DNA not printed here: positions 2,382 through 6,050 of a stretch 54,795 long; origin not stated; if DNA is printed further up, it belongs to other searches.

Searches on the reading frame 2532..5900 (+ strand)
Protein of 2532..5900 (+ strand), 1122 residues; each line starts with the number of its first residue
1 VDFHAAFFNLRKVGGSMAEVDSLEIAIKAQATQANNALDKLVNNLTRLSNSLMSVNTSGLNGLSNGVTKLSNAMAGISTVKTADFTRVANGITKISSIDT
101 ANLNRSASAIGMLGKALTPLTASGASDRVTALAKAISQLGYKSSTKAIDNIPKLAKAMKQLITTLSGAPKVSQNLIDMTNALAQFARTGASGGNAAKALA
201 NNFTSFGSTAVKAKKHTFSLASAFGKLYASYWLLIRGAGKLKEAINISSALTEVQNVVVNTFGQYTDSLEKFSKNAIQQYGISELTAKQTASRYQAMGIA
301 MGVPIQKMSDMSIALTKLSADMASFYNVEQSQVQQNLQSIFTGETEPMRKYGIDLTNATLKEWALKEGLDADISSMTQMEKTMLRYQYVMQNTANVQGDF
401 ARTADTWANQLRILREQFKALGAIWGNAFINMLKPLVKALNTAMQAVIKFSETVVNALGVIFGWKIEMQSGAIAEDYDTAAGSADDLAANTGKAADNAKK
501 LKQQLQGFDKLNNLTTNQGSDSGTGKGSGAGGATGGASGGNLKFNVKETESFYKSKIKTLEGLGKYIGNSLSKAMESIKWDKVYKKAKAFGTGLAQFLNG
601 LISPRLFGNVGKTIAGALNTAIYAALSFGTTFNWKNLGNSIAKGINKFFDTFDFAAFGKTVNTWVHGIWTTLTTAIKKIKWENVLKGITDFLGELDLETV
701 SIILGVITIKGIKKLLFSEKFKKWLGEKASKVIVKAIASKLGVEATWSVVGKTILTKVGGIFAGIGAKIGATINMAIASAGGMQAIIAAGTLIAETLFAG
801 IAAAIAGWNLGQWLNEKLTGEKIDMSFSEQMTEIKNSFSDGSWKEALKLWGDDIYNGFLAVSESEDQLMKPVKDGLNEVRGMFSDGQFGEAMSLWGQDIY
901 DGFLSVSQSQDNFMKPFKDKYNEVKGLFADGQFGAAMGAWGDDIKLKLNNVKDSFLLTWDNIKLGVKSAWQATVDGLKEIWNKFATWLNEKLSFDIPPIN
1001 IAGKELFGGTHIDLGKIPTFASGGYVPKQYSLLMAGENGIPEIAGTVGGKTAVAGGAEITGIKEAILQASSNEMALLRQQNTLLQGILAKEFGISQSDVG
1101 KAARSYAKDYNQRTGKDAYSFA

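Call 9: search_protein_families(library=phrogs, proteins=[window:2532-5900:+], max_evalue=0.00001)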
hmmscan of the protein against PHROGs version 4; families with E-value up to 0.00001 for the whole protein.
window:2532-5900:+ (1122 aa): 3 families
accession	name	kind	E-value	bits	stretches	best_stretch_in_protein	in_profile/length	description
phrog_1535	-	tail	1.7e-62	212.9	1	17-1116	1-1146/1152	tail length tape measure protein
phrog_28918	-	unknown function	4.3e-43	148.2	1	299-622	89-457/1445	-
phrog_7025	-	tail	3.7e-12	45.1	1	298-456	911-1058/2880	tail length tape measure protein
